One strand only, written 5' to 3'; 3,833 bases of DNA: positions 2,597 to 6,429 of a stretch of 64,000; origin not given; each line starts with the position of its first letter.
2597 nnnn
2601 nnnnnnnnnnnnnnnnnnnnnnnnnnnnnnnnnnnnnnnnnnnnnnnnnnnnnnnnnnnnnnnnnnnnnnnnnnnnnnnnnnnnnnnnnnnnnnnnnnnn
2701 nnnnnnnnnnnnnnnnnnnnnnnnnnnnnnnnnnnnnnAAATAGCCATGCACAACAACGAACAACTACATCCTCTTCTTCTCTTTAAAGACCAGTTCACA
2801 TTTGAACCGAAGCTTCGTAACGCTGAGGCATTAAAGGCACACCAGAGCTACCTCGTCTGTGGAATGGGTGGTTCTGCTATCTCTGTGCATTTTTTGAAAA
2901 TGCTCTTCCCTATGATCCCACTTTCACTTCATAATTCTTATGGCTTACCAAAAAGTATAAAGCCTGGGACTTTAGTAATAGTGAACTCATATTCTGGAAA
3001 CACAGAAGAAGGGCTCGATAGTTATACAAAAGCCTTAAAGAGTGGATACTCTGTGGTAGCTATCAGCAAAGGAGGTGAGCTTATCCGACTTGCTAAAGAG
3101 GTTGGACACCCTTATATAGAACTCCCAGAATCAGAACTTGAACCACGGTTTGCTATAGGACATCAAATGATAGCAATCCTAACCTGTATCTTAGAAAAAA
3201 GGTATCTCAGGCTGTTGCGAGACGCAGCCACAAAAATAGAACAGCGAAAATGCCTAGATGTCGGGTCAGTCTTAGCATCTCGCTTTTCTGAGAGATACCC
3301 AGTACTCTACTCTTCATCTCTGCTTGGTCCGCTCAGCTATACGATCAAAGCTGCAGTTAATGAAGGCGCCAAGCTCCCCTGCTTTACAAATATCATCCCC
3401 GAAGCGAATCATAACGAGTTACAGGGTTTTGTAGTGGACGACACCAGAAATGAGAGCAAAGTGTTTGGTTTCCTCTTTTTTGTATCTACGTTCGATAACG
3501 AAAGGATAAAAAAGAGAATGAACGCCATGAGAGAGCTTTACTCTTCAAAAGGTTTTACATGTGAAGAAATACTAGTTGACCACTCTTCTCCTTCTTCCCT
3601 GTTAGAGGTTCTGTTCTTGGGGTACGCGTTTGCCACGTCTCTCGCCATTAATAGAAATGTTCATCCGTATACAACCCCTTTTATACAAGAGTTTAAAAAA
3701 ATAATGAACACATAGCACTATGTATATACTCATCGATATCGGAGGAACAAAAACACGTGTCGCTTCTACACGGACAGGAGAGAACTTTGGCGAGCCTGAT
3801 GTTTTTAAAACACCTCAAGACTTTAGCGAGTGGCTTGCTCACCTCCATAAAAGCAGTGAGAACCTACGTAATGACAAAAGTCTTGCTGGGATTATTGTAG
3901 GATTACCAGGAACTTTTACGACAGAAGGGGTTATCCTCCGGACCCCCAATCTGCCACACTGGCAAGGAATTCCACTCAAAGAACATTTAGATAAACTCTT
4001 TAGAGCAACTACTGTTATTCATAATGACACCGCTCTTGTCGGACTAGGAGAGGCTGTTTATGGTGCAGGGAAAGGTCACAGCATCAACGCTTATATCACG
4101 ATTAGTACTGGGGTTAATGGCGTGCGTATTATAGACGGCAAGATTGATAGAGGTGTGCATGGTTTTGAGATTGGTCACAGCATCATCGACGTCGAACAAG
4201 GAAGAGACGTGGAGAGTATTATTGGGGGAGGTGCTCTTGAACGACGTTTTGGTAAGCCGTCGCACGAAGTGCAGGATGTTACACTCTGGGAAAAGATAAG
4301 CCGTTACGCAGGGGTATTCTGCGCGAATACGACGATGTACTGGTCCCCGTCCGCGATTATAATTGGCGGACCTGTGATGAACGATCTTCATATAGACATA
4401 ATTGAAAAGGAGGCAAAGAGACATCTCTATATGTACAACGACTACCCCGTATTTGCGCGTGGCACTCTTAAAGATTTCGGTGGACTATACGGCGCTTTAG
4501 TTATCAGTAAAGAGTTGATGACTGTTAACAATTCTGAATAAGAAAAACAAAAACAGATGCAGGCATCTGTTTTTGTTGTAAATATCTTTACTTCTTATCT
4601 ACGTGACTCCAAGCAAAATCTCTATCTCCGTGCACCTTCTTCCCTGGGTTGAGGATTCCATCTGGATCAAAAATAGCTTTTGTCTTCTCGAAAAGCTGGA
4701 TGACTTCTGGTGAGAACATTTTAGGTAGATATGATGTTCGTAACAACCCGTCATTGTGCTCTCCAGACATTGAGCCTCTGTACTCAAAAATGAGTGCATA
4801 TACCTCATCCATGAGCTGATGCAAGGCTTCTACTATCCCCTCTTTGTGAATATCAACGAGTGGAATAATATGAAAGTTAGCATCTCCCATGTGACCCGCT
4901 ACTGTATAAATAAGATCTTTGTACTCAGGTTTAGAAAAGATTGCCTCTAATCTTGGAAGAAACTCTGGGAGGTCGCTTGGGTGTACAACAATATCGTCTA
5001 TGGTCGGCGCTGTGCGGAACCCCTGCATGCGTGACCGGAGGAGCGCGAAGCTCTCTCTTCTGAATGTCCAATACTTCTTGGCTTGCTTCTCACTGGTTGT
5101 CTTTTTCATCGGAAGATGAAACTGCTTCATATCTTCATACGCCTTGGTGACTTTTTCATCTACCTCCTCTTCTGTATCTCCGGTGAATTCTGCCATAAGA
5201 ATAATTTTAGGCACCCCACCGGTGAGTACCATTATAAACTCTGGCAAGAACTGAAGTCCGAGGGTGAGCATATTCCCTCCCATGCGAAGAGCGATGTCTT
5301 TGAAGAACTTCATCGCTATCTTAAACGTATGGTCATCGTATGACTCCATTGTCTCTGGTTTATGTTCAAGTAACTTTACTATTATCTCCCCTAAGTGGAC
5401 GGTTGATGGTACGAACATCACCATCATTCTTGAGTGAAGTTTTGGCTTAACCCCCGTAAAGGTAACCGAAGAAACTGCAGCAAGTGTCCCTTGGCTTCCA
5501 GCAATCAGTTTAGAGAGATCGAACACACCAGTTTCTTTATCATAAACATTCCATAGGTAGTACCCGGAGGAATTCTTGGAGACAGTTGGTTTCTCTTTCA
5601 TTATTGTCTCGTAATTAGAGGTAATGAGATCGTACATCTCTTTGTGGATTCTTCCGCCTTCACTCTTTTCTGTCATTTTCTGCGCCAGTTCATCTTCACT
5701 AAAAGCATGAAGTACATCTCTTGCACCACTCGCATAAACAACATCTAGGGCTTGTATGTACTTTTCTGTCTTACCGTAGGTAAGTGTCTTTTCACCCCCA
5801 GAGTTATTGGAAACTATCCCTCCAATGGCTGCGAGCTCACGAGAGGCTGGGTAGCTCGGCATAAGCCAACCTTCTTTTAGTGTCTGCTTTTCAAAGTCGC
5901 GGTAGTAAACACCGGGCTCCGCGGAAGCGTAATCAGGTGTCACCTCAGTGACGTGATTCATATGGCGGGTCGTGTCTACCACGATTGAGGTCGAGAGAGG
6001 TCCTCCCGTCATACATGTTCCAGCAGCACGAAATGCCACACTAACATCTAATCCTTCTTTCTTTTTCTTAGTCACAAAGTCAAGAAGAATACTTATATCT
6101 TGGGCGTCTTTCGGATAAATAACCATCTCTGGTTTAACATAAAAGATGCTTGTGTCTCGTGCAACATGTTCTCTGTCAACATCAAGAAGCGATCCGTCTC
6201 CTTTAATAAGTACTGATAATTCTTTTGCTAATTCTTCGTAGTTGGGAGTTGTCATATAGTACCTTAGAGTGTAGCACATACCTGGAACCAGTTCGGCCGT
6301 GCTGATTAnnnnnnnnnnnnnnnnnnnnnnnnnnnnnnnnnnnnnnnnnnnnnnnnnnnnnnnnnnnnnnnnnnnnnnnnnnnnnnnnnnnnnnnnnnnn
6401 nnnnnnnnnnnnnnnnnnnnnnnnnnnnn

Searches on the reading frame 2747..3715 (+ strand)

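Call 44: search_protein_families(library=pfam, proteins=[window:2747-3715:+], max_evalue=0.000001)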
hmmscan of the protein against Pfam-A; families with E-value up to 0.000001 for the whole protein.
window:2747-3715:+ (322 aa): 1 family
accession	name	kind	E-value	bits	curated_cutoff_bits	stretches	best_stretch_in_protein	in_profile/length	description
PF10432.14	bact-PGI_C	-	1.4e-24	87.2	24.5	1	175-318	7-149/151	Bacterial phospho-glucose isomerase C-terminal SIS domain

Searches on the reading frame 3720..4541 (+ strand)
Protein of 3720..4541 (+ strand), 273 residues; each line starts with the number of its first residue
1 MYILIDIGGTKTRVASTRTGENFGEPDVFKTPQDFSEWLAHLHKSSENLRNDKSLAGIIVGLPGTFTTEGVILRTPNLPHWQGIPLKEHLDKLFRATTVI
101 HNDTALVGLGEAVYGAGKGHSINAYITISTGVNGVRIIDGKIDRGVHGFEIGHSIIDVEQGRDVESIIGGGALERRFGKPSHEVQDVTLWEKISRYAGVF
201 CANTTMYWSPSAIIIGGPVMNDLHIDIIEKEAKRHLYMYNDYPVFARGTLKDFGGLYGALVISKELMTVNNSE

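Call 44: search_protein_families(library=pfam, proteins=[window:3720-4541:+], max_evalue=0.000001)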
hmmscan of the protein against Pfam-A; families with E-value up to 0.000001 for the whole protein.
window:3720-4541:+ (273 aa): 1 family
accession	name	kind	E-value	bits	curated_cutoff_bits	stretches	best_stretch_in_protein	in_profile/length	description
PF00480.26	ROK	-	1.2e-31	110.8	22.9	1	3-264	2-292/294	ROK family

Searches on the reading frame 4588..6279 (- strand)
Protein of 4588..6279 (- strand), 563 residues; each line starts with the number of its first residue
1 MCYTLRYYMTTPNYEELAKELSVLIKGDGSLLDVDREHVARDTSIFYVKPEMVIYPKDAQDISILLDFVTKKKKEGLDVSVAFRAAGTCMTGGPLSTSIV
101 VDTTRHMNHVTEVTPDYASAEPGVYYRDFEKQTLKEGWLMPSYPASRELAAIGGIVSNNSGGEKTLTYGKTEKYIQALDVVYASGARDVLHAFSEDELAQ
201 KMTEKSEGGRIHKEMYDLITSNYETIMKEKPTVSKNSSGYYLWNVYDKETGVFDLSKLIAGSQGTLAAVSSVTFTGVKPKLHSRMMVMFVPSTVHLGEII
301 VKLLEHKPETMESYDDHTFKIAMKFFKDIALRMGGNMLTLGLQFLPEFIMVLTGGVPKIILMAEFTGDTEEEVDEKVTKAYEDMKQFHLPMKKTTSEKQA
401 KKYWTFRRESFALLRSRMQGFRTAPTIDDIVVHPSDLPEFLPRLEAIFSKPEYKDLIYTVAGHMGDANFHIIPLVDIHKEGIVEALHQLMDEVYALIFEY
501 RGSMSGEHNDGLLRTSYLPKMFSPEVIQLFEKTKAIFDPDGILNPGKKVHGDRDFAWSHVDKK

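Call 44: search_protein_families(library=pfam, proteins=[window:4588-6279:-], max_evalue=0.000001)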
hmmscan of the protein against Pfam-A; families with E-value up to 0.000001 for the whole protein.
window:4588-6279:- (563 aa): 2 families
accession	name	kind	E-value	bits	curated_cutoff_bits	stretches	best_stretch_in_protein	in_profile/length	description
PF02913.24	FAD-oxidase_C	-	1.8e-43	149.5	21.2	1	282-547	4-247/248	FAD linked oxidases, C-terminal domain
PF01565.28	FAD_binding_4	-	7.6e-23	81.2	26.4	1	50-185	1-133/139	FAD binding domain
